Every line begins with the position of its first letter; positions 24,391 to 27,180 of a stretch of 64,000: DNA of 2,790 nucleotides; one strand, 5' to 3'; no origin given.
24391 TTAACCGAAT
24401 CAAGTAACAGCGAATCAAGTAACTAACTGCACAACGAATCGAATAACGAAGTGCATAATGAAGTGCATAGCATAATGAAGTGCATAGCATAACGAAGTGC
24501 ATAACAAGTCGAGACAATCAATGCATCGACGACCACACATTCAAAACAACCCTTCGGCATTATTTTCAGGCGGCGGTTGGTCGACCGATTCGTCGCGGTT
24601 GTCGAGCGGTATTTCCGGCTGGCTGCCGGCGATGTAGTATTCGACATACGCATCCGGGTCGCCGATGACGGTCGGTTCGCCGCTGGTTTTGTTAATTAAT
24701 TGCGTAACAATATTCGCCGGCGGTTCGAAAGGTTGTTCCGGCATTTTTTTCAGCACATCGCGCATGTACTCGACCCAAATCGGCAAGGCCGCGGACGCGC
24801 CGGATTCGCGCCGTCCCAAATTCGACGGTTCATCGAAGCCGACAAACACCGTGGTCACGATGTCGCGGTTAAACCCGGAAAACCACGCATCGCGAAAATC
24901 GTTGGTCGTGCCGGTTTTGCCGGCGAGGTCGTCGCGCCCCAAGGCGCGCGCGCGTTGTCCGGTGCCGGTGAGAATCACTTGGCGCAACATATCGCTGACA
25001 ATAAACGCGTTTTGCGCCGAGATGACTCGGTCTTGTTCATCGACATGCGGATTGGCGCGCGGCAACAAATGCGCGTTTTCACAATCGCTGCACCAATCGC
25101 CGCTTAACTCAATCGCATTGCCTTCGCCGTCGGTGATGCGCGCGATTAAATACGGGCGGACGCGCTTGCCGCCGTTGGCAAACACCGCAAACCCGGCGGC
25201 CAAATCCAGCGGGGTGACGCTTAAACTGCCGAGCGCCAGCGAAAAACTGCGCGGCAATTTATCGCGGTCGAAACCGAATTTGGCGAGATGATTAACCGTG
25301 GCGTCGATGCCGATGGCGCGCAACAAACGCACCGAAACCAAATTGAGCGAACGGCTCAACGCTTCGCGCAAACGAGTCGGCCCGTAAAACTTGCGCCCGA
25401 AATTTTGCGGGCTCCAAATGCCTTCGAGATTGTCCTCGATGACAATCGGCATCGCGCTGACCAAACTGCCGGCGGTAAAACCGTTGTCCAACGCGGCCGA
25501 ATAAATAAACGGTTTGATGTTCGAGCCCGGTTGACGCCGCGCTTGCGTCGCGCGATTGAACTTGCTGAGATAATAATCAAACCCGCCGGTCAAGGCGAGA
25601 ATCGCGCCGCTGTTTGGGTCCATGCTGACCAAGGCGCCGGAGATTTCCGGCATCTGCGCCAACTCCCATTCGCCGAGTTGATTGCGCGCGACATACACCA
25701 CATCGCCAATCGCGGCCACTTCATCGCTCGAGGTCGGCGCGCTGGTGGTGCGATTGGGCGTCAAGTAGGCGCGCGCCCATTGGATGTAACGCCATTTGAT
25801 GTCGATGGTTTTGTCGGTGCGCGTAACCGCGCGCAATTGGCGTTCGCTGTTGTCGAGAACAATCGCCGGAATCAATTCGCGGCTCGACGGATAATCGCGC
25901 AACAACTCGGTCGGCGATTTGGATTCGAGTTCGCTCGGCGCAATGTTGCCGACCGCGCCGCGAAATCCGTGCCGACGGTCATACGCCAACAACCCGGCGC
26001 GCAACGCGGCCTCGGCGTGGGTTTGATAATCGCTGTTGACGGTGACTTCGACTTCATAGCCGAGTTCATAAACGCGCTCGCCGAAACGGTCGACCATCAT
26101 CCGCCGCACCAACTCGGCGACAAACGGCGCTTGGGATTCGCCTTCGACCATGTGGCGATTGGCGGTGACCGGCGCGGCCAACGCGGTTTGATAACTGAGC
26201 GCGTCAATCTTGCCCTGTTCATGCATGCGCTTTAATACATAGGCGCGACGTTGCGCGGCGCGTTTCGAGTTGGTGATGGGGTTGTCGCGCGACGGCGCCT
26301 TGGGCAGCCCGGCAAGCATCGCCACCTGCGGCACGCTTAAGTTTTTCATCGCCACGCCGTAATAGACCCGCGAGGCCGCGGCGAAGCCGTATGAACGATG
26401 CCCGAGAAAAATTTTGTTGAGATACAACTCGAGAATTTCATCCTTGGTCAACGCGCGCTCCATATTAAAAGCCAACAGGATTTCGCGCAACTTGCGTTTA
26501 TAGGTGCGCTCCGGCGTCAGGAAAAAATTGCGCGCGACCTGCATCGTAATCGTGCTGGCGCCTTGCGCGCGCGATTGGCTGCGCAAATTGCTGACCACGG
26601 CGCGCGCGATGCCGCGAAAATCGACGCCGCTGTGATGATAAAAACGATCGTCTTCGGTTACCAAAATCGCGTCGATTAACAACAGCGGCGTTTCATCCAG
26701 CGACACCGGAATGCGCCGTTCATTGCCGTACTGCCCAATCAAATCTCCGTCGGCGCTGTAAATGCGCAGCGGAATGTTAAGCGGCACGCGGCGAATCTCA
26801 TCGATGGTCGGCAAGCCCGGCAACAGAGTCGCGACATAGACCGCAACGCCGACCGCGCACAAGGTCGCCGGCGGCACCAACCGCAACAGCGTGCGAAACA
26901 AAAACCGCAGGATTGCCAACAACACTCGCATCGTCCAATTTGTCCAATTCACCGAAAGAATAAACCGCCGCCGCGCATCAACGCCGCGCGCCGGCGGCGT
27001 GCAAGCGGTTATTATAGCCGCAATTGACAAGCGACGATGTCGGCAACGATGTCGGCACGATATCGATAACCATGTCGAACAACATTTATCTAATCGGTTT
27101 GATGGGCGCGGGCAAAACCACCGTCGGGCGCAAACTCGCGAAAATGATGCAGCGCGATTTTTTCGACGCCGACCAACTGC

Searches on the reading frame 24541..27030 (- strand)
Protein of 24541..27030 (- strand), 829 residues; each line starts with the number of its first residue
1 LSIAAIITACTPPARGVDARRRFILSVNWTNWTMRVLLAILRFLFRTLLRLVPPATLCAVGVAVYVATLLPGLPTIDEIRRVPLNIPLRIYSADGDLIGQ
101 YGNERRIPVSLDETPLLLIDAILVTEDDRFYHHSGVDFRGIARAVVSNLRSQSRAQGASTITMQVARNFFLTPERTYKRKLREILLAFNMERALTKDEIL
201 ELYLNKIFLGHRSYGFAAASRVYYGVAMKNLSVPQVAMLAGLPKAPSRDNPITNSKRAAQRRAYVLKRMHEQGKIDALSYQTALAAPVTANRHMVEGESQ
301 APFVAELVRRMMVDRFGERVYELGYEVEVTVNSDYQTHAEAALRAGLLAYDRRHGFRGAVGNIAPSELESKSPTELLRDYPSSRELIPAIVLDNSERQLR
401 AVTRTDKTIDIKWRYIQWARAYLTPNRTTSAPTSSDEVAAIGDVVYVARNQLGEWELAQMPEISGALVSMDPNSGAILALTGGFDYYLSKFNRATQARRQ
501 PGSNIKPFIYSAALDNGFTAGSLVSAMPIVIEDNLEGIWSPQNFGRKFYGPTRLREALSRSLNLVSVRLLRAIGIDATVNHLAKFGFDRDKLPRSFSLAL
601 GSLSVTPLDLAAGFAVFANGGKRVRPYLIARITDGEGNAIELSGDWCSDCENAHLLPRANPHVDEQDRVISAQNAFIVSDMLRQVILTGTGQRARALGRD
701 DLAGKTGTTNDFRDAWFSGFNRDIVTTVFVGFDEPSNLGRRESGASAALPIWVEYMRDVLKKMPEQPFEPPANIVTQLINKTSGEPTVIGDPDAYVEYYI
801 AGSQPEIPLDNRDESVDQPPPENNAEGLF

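Call 49: search_protein_families(library=pfam, proteins=[window:24541-27030:-], max_evalue=0.00001)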
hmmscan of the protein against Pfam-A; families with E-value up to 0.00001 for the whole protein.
window:24541-27030:- (829 aa): 3 families
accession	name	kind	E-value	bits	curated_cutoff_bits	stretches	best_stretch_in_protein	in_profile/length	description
PF00912.28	Transgly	-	5e-64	215.4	27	1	95-270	2-178/178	Transglycosylase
PF00905.27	Transpeptidase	-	3.7e-33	115.5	22.1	1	465-734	1-280/299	Penicillin binding protein transpeptidase domain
PF17092.11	PCB_OB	-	7.1e-23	81.9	27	1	356-463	1-111/111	Penicillin-binding protein OB-like domain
